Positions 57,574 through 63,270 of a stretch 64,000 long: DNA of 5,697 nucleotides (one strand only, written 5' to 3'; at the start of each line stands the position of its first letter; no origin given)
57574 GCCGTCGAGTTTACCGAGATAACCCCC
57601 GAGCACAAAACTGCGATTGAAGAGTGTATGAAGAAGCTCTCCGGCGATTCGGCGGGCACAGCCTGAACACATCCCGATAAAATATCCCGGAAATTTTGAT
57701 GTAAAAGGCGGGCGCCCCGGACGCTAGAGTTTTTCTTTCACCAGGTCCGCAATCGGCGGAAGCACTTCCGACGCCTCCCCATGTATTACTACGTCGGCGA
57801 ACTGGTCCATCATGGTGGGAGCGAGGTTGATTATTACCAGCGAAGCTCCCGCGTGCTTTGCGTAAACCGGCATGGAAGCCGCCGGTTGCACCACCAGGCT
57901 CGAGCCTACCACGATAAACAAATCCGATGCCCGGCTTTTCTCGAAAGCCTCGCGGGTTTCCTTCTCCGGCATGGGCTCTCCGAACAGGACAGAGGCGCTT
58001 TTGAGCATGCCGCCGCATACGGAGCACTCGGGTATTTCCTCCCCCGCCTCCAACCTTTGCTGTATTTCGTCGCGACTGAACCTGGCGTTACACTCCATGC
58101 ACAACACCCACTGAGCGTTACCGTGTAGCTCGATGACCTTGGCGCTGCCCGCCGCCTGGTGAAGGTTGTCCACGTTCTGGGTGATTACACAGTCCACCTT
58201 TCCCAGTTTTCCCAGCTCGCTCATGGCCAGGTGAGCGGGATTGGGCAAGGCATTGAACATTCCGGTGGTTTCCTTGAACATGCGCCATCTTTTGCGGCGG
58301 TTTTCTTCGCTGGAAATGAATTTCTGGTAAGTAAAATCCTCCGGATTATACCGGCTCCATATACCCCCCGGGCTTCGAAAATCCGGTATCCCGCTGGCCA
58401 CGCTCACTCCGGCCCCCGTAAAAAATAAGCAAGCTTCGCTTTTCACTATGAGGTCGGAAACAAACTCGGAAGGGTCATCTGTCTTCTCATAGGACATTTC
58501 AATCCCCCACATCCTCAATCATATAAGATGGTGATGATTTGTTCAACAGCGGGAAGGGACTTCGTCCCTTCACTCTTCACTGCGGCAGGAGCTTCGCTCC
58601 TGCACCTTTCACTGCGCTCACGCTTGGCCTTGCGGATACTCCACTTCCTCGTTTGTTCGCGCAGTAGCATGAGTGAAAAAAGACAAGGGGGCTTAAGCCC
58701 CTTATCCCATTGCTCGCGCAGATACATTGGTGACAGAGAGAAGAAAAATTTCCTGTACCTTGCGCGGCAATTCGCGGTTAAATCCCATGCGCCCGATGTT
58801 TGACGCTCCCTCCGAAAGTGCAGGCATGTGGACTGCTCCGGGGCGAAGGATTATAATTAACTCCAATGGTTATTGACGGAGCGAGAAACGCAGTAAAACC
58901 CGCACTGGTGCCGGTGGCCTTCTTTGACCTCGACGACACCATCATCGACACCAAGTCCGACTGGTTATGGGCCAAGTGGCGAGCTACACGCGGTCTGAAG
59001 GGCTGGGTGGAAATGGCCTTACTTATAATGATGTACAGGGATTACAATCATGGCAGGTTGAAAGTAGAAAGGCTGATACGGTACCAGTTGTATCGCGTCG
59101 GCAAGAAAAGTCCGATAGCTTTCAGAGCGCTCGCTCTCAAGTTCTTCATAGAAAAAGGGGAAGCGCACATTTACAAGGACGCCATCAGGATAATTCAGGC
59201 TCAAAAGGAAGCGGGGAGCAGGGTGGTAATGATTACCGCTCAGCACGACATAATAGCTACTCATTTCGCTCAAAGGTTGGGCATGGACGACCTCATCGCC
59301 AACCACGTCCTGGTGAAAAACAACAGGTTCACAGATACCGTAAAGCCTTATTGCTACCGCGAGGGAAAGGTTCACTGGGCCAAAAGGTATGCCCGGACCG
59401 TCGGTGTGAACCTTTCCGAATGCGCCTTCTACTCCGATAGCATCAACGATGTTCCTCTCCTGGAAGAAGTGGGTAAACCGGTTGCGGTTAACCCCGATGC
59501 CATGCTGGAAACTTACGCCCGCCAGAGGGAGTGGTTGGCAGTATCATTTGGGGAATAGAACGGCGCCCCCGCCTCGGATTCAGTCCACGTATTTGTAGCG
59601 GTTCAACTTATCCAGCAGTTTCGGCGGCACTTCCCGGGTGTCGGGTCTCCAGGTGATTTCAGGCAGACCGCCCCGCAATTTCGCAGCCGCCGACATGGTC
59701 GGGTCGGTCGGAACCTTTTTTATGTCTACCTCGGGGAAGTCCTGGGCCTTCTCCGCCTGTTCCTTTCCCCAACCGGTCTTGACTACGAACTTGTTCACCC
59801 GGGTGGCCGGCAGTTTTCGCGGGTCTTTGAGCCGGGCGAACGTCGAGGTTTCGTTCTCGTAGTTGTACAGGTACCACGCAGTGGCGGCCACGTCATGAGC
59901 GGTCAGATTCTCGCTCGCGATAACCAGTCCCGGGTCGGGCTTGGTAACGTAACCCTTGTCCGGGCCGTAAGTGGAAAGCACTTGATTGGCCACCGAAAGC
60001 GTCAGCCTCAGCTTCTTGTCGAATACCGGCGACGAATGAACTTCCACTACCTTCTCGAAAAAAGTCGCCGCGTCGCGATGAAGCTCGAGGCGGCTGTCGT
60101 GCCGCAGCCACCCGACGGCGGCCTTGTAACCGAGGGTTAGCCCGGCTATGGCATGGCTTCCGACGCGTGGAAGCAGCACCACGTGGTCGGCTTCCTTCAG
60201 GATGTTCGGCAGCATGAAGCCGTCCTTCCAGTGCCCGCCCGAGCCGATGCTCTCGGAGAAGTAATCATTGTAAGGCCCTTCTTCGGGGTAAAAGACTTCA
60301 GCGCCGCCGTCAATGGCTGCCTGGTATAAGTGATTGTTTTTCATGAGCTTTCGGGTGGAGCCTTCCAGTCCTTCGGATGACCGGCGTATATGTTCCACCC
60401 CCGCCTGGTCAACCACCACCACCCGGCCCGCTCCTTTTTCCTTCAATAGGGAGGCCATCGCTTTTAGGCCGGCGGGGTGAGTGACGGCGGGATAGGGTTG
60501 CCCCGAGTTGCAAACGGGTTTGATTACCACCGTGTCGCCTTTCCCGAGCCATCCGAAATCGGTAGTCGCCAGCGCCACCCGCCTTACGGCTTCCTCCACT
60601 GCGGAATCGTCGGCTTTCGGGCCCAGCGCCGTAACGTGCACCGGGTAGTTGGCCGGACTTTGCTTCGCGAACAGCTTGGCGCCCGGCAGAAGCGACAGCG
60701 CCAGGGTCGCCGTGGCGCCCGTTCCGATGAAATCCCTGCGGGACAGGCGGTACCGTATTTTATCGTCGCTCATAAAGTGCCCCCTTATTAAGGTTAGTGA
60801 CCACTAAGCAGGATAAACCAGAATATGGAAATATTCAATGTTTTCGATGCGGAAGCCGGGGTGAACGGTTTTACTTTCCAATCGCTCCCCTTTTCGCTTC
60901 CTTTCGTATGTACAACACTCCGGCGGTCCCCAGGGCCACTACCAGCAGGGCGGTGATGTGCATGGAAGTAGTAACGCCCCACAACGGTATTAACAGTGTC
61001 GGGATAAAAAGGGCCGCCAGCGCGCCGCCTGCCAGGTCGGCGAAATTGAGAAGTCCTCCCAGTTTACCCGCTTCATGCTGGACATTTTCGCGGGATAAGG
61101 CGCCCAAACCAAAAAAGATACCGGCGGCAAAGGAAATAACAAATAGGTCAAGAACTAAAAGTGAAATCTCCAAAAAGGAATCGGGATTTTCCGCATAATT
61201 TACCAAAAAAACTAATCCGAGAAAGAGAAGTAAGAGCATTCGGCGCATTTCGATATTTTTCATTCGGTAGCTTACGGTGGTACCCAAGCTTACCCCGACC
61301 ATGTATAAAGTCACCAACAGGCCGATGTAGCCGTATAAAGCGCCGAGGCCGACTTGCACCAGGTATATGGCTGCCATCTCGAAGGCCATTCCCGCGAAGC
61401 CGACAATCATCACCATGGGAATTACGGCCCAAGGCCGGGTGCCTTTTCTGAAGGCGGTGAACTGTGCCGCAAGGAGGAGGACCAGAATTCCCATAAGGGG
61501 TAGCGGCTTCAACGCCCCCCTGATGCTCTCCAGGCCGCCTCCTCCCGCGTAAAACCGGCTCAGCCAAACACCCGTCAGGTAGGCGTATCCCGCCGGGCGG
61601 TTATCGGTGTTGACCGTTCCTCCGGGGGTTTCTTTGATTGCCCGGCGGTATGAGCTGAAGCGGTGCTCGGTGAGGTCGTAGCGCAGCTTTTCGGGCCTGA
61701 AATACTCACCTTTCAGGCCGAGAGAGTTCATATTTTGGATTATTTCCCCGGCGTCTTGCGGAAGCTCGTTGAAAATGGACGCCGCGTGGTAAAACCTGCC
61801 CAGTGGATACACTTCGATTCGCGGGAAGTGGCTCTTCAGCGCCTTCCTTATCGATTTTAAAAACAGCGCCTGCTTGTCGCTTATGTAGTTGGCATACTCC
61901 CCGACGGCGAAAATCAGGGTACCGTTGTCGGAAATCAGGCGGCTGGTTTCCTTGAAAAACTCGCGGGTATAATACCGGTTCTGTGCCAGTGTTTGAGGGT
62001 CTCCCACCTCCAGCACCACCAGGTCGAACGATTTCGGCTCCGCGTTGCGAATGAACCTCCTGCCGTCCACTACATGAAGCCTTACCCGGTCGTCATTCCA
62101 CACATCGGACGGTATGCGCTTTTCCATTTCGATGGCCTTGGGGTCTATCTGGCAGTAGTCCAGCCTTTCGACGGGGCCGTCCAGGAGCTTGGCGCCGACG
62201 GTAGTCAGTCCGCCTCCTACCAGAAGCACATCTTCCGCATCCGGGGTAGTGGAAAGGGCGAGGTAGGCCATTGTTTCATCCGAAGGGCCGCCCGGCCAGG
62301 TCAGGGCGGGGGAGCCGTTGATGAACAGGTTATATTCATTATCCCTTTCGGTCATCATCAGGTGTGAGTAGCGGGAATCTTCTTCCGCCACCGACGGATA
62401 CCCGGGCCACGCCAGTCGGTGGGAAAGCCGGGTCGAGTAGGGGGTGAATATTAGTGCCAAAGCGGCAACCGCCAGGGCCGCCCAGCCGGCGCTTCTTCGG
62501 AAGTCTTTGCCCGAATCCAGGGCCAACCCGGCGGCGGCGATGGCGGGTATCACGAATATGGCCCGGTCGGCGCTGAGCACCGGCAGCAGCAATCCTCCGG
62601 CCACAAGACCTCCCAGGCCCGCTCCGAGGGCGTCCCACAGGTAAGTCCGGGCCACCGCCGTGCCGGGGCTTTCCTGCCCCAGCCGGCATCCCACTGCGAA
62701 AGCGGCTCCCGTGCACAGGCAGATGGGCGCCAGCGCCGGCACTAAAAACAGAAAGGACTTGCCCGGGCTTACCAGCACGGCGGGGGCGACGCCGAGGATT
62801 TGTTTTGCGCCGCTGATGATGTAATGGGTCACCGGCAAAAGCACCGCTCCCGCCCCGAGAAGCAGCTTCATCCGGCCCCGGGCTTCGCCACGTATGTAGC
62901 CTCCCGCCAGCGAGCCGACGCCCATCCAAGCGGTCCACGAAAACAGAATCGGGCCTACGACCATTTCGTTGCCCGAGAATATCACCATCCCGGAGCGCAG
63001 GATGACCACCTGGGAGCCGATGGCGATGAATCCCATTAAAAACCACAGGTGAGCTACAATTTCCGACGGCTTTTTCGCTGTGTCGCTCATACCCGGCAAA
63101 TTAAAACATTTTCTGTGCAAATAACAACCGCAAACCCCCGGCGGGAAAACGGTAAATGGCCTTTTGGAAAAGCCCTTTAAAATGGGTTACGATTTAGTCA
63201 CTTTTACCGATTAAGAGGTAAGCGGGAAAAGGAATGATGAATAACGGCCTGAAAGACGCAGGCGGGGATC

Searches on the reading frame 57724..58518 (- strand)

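Call 100: search_protein_families(library=pfam, proteins=[window:57724-58518:-], max_evalue=0.00001)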
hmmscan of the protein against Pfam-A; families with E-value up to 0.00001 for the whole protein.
window:57724-58518:- (264 aa): 1 family
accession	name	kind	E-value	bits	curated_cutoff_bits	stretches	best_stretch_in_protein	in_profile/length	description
PF02146.23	SIR2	-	2.2e-50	171.5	24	1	35-212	1-180/180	Sir2 family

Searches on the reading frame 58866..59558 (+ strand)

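Call 100: search_protein_families(library=pfam, proteins=[window:58866-59558:+], max_evalue=0.00001)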
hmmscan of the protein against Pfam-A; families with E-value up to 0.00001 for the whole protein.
window:58866-59558:+ (230 aa): 2 families
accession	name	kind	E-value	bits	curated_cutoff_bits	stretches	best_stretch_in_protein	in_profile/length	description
PF12710.13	HAD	-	5.1e-32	112.3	27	1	18-200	1-189/189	haloacid dehalogenase-like hydrolase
PF00702.32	Hydrolase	-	1.8e-14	55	26.4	1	17-203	3-191/191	haloacid dehalogenase-like hydrolase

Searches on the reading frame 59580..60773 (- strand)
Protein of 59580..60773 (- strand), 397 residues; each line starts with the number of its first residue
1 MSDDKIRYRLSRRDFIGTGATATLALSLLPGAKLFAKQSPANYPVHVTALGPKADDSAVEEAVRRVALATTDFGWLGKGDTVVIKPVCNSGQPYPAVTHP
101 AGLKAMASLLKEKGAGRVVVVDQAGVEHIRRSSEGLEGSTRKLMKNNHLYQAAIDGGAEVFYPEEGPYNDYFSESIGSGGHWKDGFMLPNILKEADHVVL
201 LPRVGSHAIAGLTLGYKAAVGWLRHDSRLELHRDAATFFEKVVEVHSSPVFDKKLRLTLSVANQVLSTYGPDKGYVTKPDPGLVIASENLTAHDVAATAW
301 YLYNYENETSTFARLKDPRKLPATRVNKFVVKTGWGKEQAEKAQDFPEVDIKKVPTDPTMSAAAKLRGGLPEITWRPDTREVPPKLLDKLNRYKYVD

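Call 101: search_protein_families(library=pfam, proteins=[window:59580-60773:-], max_evalue=0.01)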
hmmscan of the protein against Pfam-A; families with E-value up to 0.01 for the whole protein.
window:59580-60773:- (397 aa): 1 family
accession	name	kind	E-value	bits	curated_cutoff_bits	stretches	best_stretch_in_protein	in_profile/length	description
PF04015.17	DUF362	-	4.3e-26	92.7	24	1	82-298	1-199/200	Domain of unknown function (DUF362)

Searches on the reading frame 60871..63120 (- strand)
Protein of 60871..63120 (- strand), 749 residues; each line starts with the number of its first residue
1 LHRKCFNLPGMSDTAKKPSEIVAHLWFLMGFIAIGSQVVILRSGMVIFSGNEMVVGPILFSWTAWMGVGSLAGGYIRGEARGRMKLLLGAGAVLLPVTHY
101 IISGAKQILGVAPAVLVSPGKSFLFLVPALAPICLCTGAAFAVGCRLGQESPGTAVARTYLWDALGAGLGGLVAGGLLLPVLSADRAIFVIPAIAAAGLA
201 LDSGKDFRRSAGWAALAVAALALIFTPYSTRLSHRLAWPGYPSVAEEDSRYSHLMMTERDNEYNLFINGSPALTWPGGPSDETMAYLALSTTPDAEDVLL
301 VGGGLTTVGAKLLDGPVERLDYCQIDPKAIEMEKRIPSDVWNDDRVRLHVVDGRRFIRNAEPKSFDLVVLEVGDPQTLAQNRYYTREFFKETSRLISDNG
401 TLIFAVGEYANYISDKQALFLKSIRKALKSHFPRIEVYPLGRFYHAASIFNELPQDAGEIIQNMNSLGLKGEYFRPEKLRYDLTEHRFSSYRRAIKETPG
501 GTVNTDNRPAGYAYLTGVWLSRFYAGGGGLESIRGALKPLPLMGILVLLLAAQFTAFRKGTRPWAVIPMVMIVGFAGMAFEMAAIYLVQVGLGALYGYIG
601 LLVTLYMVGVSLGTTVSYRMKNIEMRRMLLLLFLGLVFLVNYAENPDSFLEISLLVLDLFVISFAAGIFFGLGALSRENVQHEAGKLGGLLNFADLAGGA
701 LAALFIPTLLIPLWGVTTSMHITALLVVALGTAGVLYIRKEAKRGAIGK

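Call 101: search_protein_families(library=pfam, proteins=[window:60871-63120:-], max_evalue=0.01)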
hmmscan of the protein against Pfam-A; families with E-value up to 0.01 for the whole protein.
window:60871-63120:- (749 aa): 2 families
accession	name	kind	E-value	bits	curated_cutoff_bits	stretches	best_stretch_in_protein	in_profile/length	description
PF01564.23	Spermine_synth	-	8.8e-16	58.4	22.9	1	281-414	5-139/186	Spermine/spermidine synthase domain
PF07690.21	MFS_1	-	0.005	16.2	33.4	1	588-743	23-177/347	Major Facilitator Superfamily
